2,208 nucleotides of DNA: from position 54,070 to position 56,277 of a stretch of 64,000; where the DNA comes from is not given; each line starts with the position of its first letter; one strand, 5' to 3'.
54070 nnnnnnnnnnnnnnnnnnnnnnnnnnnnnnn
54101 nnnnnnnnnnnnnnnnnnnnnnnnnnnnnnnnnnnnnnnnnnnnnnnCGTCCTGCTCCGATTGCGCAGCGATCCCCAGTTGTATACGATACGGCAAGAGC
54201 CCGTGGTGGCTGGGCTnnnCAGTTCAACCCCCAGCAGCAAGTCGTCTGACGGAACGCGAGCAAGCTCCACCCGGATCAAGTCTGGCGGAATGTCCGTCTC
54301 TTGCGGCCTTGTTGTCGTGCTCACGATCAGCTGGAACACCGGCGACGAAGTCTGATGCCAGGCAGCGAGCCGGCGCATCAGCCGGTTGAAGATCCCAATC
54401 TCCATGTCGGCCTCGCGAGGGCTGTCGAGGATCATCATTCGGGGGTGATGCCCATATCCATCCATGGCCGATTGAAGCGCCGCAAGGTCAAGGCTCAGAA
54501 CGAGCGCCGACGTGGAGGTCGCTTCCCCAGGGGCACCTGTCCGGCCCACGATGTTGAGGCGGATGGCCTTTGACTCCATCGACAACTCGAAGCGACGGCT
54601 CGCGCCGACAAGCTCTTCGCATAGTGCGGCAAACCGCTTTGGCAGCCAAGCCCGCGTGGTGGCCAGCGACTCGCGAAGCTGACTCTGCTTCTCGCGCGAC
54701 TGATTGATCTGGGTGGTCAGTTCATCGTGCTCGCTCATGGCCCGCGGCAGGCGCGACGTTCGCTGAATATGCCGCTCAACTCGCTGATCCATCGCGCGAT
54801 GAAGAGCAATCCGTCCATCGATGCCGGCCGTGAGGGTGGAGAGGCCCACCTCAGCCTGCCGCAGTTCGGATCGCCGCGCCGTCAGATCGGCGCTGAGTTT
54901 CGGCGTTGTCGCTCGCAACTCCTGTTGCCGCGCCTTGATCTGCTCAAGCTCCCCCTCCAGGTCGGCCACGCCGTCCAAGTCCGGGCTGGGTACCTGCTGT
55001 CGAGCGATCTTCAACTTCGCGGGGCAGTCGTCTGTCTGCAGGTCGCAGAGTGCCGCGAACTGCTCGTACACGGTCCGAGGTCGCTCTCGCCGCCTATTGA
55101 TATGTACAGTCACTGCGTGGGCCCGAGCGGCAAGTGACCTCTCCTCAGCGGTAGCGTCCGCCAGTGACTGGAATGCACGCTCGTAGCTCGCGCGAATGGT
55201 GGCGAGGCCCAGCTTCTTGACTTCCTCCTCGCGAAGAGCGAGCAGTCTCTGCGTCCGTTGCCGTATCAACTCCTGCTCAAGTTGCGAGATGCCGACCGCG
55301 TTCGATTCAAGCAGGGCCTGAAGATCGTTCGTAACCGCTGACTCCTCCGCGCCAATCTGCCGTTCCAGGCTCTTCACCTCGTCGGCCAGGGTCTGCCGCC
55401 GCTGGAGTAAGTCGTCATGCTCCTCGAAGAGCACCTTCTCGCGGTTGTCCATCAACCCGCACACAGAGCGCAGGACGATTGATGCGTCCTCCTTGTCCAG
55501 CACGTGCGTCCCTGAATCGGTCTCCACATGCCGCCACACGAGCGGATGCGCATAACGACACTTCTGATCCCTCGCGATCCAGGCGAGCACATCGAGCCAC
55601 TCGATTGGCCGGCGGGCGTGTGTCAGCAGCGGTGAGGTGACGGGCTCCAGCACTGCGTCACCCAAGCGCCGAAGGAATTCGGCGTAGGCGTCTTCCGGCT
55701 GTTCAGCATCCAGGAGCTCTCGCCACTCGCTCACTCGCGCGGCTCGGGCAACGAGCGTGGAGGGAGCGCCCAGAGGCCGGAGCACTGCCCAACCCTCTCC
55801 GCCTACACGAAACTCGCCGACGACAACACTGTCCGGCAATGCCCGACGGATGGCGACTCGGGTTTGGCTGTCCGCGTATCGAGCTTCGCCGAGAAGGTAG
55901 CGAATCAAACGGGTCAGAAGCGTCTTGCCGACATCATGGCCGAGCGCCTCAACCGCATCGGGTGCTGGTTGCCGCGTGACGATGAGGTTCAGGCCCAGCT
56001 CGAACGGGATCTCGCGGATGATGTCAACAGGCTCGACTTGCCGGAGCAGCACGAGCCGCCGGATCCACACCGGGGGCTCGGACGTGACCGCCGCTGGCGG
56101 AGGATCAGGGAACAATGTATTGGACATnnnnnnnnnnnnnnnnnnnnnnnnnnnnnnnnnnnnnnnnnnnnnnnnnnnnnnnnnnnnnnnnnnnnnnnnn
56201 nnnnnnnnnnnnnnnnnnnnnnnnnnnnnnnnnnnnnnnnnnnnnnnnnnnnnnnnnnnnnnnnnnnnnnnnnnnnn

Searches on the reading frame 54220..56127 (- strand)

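Call 51: search_protein_families(library=pfam, proteins=[window:54220-56127:-], max_evalue=0.001)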
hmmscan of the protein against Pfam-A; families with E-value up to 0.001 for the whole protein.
window:54220-56127:- (636 aa): 0 families

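Call 71: search_protein_families(library=padloc, proteins=[window:54220-56127:-], max_evalue=0.00001)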
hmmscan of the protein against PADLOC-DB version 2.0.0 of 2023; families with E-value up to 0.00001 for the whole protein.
window:54220-56127:- (636 aa): 5 families
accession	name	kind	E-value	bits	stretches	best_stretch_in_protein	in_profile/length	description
PDLC03863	LmuB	-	2.9e-14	50.7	1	65-614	34-587/610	-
PDLC03859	LmuB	-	3.4e-11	41.1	1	219-605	177-584/611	-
PDLC03864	LmuB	-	7e-10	36.1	1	555-616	584-644/657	-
PDLC00262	LmuB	-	1.7e-06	25.2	1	392-606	349-557/588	AAA ATPase domain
PDLC03860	LmuB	-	4e-06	23.6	0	218-612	168-527/565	-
